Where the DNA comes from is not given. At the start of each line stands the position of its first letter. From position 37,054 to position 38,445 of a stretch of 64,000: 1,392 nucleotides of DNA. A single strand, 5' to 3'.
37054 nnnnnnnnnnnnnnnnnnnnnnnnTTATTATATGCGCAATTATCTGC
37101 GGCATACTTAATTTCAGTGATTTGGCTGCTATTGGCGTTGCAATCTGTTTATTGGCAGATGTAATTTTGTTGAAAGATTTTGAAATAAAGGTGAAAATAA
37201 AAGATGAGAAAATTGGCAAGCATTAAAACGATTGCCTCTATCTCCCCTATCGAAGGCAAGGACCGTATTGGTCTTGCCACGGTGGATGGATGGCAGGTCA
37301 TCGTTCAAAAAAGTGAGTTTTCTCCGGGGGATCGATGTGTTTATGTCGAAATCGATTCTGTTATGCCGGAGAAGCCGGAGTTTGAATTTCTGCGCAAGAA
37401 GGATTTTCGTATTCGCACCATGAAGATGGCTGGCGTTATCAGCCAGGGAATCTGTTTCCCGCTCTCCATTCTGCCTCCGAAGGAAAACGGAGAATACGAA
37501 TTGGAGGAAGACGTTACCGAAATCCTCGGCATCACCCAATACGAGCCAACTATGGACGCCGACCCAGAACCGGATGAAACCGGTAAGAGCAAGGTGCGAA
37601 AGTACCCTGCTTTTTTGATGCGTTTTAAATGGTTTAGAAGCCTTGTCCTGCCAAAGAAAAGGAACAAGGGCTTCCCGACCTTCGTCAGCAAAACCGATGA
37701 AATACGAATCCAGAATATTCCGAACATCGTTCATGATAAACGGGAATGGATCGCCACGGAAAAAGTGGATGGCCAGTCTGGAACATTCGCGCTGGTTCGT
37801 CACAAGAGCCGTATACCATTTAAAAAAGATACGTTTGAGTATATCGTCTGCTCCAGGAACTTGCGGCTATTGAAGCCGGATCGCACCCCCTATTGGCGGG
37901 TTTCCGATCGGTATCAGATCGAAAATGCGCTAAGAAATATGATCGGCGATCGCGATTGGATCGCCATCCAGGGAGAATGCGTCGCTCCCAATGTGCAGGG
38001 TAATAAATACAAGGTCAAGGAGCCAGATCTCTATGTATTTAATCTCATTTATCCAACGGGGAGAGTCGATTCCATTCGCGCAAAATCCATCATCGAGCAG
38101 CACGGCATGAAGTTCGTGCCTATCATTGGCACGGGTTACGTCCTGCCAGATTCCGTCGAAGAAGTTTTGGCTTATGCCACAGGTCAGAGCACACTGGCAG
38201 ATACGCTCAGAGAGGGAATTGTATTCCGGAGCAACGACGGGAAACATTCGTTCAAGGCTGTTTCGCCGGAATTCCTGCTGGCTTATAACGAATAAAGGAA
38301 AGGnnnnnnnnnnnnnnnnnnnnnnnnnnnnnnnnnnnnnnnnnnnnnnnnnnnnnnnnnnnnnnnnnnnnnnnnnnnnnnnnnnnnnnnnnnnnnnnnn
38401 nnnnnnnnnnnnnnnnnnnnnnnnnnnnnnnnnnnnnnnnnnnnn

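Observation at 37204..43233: Second RNA-repair layer: Rnl5-like RNA ligase plus a small HAD (DxDG) phosphatase within the recombination/replication module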

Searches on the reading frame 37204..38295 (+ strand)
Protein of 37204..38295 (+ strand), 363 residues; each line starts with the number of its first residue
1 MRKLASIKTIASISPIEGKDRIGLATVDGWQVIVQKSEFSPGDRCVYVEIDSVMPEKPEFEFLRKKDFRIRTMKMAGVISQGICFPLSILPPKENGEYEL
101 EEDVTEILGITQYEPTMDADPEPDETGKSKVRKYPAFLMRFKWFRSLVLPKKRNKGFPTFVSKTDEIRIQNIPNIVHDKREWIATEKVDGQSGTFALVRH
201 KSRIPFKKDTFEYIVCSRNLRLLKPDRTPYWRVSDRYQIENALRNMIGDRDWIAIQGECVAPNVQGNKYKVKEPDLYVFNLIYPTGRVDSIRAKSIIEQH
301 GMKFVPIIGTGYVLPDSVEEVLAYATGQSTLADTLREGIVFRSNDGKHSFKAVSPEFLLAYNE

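Call 3: search_protein_families(library=pfam, proteins=[window:37204-38295:+], max_evalue=0.01)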
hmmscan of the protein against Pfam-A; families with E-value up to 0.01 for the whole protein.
window:37204-38295:+ (363 aa): 2 families
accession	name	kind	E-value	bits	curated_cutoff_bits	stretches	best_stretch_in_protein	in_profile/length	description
PF21189.3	PHA02142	-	7.2e-30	103.7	27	1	4-87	1-92/92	PHA02142 OB-fold domain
PF09414.15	RNA_ligase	-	3.4e-19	70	27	1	180-353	1-171/171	RNA ligase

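Call 4: search_protein_families(library=phrogs, proteins=[window:37204-38295:+], max_evalue=0.001)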
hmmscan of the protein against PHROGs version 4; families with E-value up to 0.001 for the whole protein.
window:37204-38295:+ (363 aa): 2 families
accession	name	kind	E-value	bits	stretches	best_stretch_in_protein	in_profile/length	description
phrog_968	-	DNA, RNA and nucleotide metabolism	1.9e-74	252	1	1-360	7-391/398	RNA ligase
phrog_548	-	DNA, RNA and nucleotide metabolism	8.7e-09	36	1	176-349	27-218/341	RNA ligase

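Call 6: search_solved_structures(query=window:37204-38295:+, max_evalue=1, show_alignments=2)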
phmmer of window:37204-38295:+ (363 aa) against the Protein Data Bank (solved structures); distinct sequences matched with E-value up to 1: 9.
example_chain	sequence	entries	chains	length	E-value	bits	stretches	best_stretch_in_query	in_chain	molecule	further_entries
5cot_A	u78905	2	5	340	8.5e-44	153.5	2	157-359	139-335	Naegleria gruberi RNA ligase | RNA ligase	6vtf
6vt0_A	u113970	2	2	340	4.4e-43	151.2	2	157-359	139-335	RNA Ligase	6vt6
5cou_A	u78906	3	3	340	4.7e-43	151.1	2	157-359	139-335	Naegleria gruberi RNA ligase | RNA ligase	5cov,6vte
6vt4_A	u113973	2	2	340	5.8e-43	150.8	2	157-359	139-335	RNA Ligase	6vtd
6vt3_A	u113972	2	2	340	5.8e-43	150.8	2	157-359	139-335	RNA Ligase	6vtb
6vt8_A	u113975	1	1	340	5.8e-43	150.7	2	157-359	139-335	RNA Ligase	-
6vt9_A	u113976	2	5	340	5.8e-43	150.7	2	157-359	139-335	RNA ligase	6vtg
6vt5_A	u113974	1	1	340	6.8e-43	150.5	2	157-359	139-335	RNA Ligase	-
6vt1_A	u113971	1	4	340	7.6e-43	150.4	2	157-359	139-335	RNA Ligase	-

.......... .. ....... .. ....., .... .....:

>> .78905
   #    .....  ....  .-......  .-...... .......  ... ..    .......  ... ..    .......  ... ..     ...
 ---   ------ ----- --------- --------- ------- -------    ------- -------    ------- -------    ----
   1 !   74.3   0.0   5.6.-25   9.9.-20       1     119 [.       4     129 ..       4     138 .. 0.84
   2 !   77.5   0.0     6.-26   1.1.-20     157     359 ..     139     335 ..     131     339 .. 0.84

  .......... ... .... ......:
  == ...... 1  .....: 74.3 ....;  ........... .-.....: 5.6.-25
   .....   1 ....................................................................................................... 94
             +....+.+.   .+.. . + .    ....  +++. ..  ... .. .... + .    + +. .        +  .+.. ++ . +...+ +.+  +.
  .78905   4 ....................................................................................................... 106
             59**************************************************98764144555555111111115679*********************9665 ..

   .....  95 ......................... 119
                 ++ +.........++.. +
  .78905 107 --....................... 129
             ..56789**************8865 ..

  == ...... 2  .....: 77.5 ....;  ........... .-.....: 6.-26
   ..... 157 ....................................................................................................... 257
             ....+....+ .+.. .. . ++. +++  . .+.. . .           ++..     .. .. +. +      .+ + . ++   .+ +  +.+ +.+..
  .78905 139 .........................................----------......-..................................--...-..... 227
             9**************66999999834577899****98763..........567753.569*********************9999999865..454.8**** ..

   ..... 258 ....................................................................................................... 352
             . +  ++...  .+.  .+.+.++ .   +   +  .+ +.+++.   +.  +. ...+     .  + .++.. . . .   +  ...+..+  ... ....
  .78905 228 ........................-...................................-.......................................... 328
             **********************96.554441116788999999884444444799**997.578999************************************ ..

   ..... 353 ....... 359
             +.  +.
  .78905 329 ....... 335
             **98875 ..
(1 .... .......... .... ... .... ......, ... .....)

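Call 9: search_dna_similar(query=window:37204-38295:+, collection=phages, mode=protein, max_rows=40, rows=spread)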
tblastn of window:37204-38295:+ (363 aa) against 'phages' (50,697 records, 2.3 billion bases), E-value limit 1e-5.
Records with a match: 336; places in all: 336; records where one place covers at least 80% of the query: 332.
Best place of each record, by identity: <60% 336.
By first word of the organism name: Pseudomonas 219; Aeromonas 44; Erwinia 10; Sinorhizobium 7; Burkholderia 5; Ralstonia 5; uncultured 4; Xanthomonas 4; Salmonella 4; Yersinia 4; and 18 more.
By host as written in the record: Pseudomonas aeruginosa 75; Pseudomonas aeruginosa PAO1 26; - 22; Pseudomonas aeruginosa PAK 14; Aeromonas salmonicida 13; Aeromonas hydrophila BIOTECH 10089 11; Pseudomonas sp. 9; Pseudomonas syringae pv. porri LMG 28495 8; and 95 more.
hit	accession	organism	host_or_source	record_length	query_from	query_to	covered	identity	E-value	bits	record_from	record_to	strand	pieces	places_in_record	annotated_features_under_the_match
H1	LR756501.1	uncultured phage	metagenomic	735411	1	363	100%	38.3%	5e-65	229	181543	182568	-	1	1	record has no annotation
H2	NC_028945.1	Sinorhizobium phage phiN3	Sinorhizobium meliloti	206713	2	359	99%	34.2%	6e-43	164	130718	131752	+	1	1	RNA ligase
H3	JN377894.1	Aeromonas phage Aes508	Aeromonas salmonicida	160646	2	359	99%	32.1%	6e-39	153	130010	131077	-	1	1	putative RNA ligase, DRB0094 family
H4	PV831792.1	Aeromonas phage AS4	Aeromonas salmonicida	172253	2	359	99%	32.1%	6e-38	150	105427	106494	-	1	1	hypothetical protein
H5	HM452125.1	Aeromonas phage phiAS4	Aeromonas salmonicida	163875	2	359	99%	31.8%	3e-38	151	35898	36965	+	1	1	hypothetical protein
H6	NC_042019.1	Aeromonas phage AS-gz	Aeromonas salmonicida subsp. salmonicida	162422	2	359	99%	31.6%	6e-37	147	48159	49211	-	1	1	RNA ligase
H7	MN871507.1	Aeromonas phage asfd_1h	Aeromonas salmonicida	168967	2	359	99%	31.5%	6e-36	144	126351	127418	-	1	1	record has no annotation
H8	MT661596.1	Proteus phage 10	Proteus mirabilis 3b10_21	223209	1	359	98%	31.6%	3e-22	163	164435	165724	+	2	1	RNA ligase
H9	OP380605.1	Aeromonas phage avDM2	Aeromonas hydrophila BIOTECH 10089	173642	2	359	99%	30.8%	1e-36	146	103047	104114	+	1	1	hypothetical protein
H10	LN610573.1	Pseudomonas phage vB_PaeM_PAO1_Ab03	Pseudomonas aeruginosa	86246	1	361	99%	30.5%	3e-35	142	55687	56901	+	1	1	ORF100: hypothetical protein | ORF99: hypothetical protein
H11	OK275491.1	Pseudomonas phage REC1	Pseudomonas sp.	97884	2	359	99%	30.4%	3e-33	136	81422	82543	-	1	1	RNA ligase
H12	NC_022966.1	Pseudomonas phage PAK_P5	Pseudomonas aeruginosa PAK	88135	1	361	99%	30.0%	4e-35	142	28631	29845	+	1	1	RNA ligase | hypothetical protein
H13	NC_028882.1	Pseudomonas phage vB_PaeM_PS24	Pseudomonas aeruginosa PAER2_24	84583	1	361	99%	29.9%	1e-32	134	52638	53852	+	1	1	RNA ligase | hypothetical protein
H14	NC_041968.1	Pseudomonas phage vB_PaeM_G1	Pseudomonas aeruginosa DLG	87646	1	361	99%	29.6%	1e-32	134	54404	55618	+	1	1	RNA ligase | hypothetical protein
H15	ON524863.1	Pseudomonas phage vB_PaeM_RP7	Pseudomonas aeruginosa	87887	1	361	99%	29.6%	1e-30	129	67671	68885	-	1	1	hypothetical protein (x2)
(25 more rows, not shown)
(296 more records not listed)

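Call 16: find_related_loci(query=window:37204-38295:+, collection=viral_contigs, flank=10000)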
Query window:37204-38295:+ (363 aa) in viral_contigs; peptide patterns used: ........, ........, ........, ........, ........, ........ (x = any residue, [..] = any of these).
28 stretches matched a pattern; 23 encode a relative of the query (tblastn E <= 1e-3); 23 distinct loci.
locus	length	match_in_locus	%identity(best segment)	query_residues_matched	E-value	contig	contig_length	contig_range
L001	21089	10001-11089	78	1-363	0e+0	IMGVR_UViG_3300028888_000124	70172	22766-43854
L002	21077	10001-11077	74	1-363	0e+0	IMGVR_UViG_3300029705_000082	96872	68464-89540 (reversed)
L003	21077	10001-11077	74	1-363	0e+0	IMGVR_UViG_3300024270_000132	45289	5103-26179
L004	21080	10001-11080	73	1-363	0e+0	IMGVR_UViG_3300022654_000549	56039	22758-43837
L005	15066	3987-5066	73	1-363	0e+0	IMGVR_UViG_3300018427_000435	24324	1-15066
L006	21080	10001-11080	68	1-363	8e-164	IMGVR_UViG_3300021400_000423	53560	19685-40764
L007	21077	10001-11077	42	1-359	1e-90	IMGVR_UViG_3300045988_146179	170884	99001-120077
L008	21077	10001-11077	42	1-359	4e-90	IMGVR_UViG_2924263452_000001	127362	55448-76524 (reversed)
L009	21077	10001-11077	41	1-359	6e-90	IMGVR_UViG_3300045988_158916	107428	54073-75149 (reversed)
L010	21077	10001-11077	42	1-359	6e-90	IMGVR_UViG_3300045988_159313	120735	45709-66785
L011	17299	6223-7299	42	1-359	6e-90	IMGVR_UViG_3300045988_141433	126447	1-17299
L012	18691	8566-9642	42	1-359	4e-90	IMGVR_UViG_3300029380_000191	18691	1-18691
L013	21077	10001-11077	41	1-359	4e-89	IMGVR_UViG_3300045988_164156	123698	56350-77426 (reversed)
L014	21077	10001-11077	41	1-359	4e-89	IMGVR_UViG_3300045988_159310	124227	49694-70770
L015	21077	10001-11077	41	1-359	5e-89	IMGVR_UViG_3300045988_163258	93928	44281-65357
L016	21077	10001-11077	41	1-359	5e-87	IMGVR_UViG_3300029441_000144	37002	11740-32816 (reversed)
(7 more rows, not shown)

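Call 56: find_related_loci(query=A4, collection=viral_contigs, flank=10000)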
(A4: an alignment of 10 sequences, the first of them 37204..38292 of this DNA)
Query A4 (363 aa) in viral_contigs; peptide patterns used: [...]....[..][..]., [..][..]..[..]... (x = any residue, [..] = any of these).
285 stretches matched a pattern; 177 encode a relative of the query (tblastn E <= 1e-3); the best 80 are kept; 80 distinct loci.
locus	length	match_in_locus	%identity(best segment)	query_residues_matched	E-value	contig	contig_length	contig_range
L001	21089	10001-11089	78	1-363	0e+0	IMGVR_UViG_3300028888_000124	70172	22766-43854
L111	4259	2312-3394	74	1-363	0e+0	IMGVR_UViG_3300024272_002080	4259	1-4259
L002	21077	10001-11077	74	1-363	0e+0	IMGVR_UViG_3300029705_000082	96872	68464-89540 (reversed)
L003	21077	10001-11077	74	1-363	0e+0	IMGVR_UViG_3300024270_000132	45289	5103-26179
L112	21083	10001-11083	73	1-363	0e+0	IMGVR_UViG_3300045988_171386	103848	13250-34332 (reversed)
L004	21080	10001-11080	73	1-363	0e+0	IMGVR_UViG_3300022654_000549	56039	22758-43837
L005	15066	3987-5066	73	1-363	0e+0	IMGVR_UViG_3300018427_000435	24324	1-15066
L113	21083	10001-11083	71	1-363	6e-173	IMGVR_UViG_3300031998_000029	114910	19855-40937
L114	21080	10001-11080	67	1-363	2e-166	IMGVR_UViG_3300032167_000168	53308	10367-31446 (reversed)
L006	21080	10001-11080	68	1-363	2e-163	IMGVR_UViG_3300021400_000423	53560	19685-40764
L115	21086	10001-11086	66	1-363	8e-162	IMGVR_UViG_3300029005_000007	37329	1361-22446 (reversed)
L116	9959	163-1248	66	1-363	4e-162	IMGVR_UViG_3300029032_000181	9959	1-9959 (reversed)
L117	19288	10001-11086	66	1-363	5e-162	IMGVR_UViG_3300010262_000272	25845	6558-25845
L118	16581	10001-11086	66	1-363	8e-162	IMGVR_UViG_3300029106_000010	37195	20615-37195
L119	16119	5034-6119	66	1-363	3e-161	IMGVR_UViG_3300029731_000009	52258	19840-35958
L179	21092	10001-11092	45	1-363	2e-101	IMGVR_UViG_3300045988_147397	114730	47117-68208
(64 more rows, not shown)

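Call 59: search_protein_families(library=ncbifam, proteins=[window:37204-38295:+], max_evalue=0.001)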
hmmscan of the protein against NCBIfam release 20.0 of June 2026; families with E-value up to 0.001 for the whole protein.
window:37204-38295:+ (363 aa): 1 family
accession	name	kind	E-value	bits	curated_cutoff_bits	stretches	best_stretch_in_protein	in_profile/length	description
TIGR02306.1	RNA_lig_DRB0094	equivalog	7.3e-44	150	151.15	2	4-119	2-127/341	RNA ligase (ATP)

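Call 70: find_related_loci(query=A4, collection=genome_contigs, flank=10000)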
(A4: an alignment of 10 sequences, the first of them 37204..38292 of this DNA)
Query A4 (363 aa) in genome_contigs; peptide patterns used: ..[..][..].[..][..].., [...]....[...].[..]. (x = any residue, [..] = any of these).
600 stretches matched a pattern (row limit reached: there are more); 519 encode a relative of the query (tblastn E <= 1e-3); the best 80 are kept; 80 distinct loci.
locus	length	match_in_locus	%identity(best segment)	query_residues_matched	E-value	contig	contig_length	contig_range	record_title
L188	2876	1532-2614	74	1-363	0e+0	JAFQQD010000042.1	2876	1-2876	MAG: Clostridia bacterium isolate RGIG2049 Goat_Colon-2__c453252, whole genome shotgun sequence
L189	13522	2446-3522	74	1-363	0e+0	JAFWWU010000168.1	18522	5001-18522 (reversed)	MAG: Ruminococcus sp. isolate RGIG6142 Sheep_Rectum-1__c1043312, whole genome shotgun sequence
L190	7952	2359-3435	69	1-363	2e-170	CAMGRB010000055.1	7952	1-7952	MAG: uncultured Clostridia bacterium isolate SRR11551381_bin.19_metaWRAP_v1.3_MAG genome assembly, contig: ERZ11474004.7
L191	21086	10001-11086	65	1-363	3e-159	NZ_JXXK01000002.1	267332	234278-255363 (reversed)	Ruthenibacterium lactatiformans strain 585-1 contig00002, whole genome shotgun sequence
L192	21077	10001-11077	63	1-363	2e-151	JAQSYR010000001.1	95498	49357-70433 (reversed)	MAG: Anaerocolumna sp. isolate L_E1_T20_B_bin.25 scaffold_276, whole genome shotgun sequence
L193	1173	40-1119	63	2-363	2e-166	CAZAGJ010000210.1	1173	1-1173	MAG TPA_asm: uncultured Roseburia sp. isolate SRP350583_co2_377 genome assembly, contig: NODE_152811_length_1173_cov_23.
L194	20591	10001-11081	63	1-363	7e-143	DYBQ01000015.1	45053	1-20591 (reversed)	MAG TPA_asm: Clostridiales bacterium isolate HRGM_Genome_2451 HRGM_Genome_2451_15, whole genome shotgun sequence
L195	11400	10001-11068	61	2-359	3e-142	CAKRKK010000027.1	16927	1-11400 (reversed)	MAG: uncultured Lachnospira sp. isolate REFINED_METABAT215_TOP10_CONTIGS_1500_ASSEMBLY_K77_MERGED__Hadza_PheChl_Fiber-Ha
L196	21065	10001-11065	57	1-363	1e-138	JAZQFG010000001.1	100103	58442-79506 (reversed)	MAG: Acutalibacteraceae bacterium isolate T1900044633_TS20190099.MAGScoT_cleanbin_000018 SGB_1087_k141_1841667, whole ge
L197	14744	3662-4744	60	2-363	2e-136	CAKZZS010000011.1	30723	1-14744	MAG TPA_asm: uncultured Clostridia bacterium isolate ERR1278105_bin.56_CONCOCT_v1.1_MAG genome assembly, contig: ERZ8424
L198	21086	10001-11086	59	1-362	6e-133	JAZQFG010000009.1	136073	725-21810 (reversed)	MAG: Acutalibacteraceae bacterium isolate T1900044633_TS20190099.MAGScoT_cleanbin_000018 SGB_1087_k141_1245741, whole ge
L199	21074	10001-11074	62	2-363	3e-148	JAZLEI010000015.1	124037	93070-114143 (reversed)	MAG: Acetatifactor sp. isolate T1900045021_TC20190014.MAGScoT_cleanbin_000007 SGB_4405_k141_265476, whole genome shotgun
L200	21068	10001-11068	56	1-363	2e-123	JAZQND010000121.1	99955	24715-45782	MAG: Ruminococcus sp. isolate T1900045246_TH20190016.MAGScoT_cleanbin_000090 SGB_5643_k141_3005427, whole genome shotgun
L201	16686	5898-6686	71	98-363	2e-123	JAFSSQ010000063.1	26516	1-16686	MAG: Clostridia bacterium isolate RGIG3437 Goat_Rumen.Co__c2005010, whole genome shotgun sequence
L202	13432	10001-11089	58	1-363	5e-140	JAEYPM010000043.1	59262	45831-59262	MAG: Bacillota bacterium isolate OH_CBB_197 k127_546759, whole genome shotgun sequence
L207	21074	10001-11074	62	2-363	4e-149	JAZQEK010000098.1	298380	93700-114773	MAG: Acetatifactor sp. isolate T1900044634_TS20190100.MAGScoT_cleanbin_000009 SGB_1112_k141_294659, whole genome shotgun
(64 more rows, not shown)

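Call 75: search_protein_families(library=pfam, proteins=[L207:8219-9100:+, L207:6598-8037:+, L207:5220-6650:+, L207:4277-5233:+, L207:11090-11635:+, L207:11683-12339:+, L016:8250-9785:+, L016:12102-13076:+, L179:12129-13034:+, L196:9706-10008:+], max_evalue=0.001)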
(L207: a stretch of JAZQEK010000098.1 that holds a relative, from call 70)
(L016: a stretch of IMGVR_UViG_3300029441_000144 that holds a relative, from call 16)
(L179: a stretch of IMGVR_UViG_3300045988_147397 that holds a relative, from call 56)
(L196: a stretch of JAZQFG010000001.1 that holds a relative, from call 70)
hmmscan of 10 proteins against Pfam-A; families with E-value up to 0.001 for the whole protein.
L207:8219-9100:+ (293 aa): 1 family
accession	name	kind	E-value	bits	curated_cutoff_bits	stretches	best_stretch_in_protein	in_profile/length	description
PF10021.15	PARG_cat_microb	-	3.4e-38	131.7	23.5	1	17-160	3-146/146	Microbial-type PARG, catalytic domain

L207:6598-8037:+ (479 aa): 1 family
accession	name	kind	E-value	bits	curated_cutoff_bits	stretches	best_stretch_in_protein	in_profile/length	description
PF12698.13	ABC2_membrane_3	-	7e-20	71.8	31.6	1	49-444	11-344/347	ABC-2 family transporter protein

L207:5220-6650:+ (476 aa): 1 family
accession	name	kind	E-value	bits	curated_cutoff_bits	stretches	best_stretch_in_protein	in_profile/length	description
PF12698.13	ABC2_membrane_3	-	2.9e-18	66.5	31.6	1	30-438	4-346/347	ABC-2 family transporter protein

L207:4277-5233:+ (318 aa): 5 families
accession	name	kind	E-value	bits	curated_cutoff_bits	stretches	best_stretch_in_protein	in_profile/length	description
PF00005.33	ABC_tran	-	2e-27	96.9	25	1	24-174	2-136/137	ABC transporter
PF13732.12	DrrA1-3_C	-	1.2e-15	58.4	27.4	1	228-311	1-81/81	ATP-binding protein DrrA1-3-like, C-terminal domain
PF13304.12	AAA_21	-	8.1e-11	43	27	1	143-209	234-303/304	AAA domain, putative AbiEii toxin, Type IV TA system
PF25199.1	nSTAND_NTPase5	-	0.00054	20.3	34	0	21-75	23-84/145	Novel STAND NTPase 5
PF02463.25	SMC_N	-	0.00078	19.4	40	0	146-211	136-204/220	RecF/RecN/SMC N terminal domain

L207:11090-11635:+ (181 aa): 1 family
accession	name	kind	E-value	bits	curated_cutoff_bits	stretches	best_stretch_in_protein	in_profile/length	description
PF01885.22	PTS_2-RNA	-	1.3e-50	172.4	26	1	4-169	2-176/177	RNA 2'-phosphotransferase, Tpt1 / KptA family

L207:11683-12339:+ (218 aa): 1 family
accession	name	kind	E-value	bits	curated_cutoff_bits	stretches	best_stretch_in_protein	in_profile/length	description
PF06940.17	DUF1287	-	3.1e-45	154.3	25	1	64-215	2-162/163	Domain of unknown function (DUF1287)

L016:8250-9785:+ (511 aa): 2 families
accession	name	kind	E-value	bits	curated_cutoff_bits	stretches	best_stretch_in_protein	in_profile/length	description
PF25043.1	DUF7788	-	4e-44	151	27.1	1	302-484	3-186/221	Domain of unknown function (DUF7788)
PF11443.14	DUF2828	-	5.1e-36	124.8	29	2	182-293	281-397/405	Domain of unknown function (DUF2828)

L016:12102-13076:+ (324 aa): 0 families

L179:12129-13034:+ (301 aa): 0 families

L196:9706-10008:+ (100 aa): 0 families
